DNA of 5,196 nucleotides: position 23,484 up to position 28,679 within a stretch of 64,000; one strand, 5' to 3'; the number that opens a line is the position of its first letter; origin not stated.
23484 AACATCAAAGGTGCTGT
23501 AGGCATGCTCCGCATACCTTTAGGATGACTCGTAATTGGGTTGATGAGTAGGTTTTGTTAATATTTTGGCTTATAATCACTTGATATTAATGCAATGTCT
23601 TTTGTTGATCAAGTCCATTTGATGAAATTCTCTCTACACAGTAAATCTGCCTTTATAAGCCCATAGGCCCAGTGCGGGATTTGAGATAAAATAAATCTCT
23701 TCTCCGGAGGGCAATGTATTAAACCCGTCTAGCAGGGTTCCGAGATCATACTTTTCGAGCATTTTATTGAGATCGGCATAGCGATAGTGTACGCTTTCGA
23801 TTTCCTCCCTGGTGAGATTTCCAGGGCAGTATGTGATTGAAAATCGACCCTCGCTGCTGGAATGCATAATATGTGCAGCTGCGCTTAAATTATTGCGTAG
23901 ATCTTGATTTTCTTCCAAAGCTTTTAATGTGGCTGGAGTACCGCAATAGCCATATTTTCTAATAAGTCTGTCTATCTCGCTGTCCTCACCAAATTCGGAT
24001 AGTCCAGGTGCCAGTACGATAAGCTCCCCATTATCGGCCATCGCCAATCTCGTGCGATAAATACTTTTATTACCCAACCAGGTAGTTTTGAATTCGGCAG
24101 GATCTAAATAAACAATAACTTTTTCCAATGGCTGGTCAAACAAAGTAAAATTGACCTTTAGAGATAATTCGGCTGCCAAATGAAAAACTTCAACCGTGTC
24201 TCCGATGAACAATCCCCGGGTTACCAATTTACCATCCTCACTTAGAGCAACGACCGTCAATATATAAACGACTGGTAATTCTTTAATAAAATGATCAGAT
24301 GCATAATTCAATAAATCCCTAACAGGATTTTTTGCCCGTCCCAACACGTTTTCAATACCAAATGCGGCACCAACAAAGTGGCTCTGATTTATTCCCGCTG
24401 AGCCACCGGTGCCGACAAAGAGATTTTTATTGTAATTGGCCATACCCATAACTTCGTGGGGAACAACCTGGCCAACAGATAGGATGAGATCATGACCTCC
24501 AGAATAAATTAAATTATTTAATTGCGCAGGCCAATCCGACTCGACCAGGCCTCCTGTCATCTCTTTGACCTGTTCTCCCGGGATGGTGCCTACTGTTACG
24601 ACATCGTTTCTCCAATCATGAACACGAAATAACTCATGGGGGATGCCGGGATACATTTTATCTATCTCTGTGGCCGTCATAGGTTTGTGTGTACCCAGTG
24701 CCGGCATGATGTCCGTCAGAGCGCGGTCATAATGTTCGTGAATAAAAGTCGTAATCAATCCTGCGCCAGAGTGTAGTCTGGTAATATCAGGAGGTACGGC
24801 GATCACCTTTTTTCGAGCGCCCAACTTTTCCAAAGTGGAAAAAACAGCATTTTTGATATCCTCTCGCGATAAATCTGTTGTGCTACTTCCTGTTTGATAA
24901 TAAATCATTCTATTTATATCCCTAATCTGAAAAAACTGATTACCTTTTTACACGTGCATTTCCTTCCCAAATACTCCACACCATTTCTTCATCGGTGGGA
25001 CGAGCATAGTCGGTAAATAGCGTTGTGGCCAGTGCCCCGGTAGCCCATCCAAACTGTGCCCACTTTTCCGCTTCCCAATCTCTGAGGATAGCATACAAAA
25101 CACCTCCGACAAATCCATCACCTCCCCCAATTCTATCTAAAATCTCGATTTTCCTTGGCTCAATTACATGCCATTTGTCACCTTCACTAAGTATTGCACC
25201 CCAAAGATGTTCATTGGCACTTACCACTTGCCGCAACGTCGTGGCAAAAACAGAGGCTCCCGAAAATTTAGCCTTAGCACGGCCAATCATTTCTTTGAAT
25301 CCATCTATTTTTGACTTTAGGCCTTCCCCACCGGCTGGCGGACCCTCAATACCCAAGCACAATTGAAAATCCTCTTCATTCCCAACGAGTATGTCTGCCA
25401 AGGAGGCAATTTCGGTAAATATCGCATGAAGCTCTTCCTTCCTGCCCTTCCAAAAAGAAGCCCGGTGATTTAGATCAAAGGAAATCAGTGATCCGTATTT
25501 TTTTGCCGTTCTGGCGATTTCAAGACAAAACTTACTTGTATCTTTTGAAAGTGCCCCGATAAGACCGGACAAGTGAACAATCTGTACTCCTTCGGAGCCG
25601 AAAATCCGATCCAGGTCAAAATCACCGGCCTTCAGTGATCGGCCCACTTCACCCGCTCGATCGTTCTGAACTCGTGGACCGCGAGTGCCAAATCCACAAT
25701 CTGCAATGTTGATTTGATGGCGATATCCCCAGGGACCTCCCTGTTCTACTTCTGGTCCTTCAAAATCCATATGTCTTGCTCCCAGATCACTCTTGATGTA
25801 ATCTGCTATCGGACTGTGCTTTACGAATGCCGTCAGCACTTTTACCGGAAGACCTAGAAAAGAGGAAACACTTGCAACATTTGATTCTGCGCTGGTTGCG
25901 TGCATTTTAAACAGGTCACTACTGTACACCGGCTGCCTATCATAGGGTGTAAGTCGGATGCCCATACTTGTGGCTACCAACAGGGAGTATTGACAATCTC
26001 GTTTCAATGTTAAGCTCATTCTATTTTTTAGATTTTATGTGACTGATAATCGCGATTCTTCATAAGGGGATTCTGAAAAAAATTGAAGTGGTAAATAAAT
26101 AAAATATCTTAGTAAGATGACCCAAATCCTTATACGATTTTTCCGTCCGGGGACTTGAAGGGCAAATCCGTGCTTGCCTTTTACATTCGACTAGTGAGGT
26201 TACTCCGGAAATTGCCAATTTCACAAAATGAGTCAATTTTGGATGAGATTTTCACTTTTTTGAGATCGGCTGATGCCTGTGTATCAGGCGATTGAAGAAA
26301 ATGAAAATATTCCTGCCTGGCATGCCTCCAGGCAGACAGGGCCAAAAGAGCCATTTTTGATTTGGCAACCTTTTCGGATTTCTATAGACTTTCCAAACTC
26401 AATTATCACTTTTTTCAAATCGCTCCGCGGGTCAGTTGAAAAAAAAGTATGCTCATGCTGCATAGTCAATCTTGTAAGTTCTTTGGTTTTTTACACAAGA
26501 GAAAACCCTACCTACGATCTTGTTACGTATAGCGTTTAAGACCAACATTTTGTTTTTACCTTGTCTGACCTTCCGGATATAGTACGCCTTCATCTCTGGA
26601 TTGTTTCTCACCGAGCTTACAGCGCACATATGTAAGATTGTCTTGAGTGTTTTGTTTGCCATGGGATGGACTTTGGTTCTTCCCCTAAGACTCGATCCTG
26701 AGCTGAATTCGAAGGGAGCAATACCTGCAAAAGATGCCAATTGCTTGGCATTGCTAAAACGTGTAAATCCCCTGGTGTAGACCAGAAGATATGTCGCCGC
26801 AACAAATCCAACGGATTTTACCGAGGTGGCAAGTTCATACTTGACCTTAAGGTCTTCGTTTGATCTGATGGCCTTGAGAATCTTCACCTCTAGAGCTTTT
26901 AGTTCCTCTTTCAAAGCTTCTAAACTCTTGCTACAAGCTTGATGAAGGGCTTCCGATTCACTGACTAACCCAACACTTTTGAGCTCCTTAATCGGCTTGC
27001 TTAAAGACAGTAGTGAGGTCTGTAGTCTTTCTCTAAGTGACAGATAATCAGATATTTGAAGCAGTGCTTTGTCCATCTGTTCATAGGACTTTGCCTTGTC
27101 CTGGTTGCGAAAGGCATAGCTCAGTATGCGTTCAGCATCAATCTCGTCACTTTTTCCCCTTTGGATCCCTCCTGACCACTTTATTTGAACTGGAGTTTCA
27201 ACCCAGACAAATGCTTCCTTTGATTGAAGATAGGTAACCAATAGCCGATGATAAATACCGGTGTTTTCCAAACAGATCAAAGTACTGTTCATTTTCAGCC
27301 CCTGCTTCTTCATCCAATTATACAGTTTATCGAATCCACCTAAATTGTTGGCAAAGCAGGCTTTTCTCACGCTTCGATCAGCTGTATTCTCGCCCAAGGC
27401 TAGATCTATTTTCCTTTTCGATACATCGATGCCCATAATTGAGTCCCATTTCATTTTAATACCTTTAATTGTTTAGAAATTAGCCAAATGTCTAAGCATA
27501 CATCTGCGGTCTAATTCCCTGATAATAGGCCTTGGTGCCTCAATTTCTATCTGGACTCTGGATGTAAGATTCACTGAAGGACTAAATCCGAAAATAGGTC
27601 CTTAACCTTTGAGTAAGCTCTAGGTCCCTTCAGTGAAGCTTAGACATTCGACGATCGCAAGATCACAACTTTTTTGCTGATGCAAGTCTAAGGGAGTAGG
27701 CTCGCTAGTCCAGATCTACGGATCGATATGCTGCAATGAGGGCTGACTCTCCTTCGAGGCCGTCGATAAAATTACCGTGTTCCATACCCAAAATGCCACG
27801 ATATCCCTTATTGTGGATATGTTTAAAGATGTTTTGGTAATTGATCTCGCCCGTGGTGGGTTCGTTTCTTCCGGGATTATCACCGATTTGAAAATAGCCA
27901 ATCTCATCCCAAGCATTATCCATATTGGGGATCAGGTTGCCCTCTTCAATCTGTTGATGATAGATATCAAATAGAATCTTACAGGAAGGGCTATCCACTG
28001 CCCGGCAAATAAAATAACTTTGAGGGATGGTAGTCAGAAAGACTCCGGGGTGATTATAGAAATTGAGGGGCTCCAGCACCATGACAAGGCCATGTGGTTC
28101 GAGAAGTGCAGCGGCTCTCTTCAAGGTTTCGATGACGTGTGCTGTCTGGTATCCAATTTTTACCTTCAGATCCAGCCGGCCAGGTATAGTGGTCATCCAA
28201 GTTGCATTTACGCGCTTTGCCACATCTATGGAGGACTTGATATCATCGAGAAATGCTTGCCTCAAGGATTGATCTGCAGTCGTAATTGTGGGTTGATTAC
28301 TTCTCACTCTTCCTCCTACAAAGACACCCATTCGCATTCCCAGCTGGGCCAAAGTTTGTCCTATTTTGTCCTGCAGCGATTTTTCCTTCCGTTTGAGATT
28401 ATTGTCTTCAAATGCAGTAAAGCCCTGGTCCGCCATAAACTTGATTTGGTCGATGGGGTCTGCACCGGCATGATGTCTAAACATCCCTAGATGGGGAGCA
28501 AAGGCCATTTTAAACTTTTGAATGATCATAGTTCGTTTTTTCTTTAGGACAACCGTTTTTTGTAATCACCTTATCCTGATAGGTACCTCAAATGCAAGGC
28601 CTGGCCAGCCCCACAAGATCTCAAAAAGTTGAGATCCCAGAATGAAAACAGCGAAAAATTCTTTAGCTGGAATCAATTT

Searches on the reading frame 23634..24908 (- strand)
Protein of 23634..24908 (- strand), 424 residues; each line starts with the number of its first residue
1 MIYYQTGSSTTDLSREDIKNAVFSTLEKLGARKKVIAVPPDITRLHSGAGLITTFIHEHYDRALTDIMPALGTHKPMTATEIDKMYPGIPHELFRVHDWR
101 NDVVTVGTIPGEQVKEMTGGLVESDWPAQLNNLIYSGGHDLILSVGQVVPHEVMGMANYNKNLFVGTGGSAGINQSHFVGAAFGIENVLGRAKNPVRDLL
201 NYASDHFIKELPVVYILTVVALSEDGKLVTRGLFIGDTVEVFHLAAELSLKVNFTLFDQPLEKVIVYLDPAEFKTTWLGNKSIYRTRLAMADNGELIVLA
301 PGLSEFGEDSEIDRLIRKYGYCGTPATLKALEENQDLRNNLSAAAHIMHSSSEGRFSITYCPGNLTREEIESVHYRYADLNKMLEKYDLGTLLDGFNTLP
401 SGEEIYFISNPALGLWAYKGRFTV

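Call 45: search_protein_families(library=pfam, proteins=[window:23634-24908:-], max_evalue=0.0001)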
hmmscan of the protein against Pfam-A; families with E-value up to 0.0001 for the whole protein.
window:23634-24908:- (424 aa): 1 family
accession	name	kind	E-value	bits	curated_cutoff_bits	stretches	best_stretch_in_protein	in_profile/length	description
PF09861.14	Lar_N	-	2.4e-07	30.6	23.3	1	29-179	51-194/204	Lactate racemase N-terminal domain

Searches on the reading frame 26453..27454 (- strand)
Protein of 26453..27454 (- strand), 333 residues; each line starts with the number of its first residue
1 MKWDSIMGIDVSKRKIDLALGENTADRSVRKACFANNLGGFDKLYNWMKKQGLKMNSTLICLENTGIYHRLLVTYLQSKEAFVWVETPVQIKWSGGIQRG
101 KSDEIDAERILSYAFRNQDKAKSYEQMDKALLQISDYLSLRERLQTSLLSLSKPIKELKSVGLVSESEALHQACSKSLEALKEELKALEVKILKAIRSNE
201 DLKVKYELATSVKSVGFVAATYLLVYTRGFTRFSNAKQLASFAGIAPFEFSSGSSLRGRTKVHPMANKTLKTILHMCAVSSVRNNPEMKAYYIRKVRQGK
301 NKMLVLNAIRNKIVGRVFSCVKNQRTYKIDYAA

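Call 44: search_protein_families(library=pfam, proteins=[window:26453-27454:-], max_evalue=0.0001)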
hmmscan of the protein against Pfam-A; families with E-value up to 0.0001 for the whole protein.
window:26453-27454:- (333 aa): 2 families
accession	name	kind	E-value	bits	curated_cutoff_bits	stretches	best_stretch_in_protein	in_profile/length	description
PF02371.22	Transposase_20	-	2.9e-19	69.7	21.3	1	207-292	2-86/87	Transposase IS116/IS110/IS902 family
PF01548.23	DEDD_Tnp_IS110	-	1.5e-15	57.8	29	1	8-150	2-141/155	Transposase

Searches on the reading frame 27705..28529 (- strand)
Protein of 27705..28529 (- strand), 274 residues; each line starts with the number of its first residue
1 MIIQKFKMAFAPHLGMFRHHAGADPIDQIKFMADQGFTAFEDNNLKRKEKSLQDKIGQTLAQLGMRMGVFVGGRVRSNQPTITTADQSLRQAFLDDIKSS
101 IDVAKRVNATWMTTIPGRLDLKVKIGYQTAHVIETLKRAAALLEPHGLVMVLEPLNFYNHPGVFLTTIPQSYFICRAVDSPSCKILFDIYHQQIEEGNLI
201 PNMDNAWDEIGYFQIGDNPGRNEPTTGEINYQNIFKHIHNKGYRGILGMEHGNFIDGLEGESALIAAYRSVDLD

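Call 44: search_protein_families(library=pfam, proteins=[window:27705-28529:-], max_evalue=0.0001)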
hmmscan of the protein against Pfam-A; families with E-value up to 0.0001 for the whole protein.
window:27705-28529:- (274 aa): 1 family
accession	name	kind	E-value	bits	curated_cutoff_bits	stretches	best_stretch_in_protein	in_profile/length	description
PF01261.30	AP_endonuc_2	-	9.5e-33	114.4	31.1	1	30-252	2-230/249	Xylose isomerase-like TIM barrel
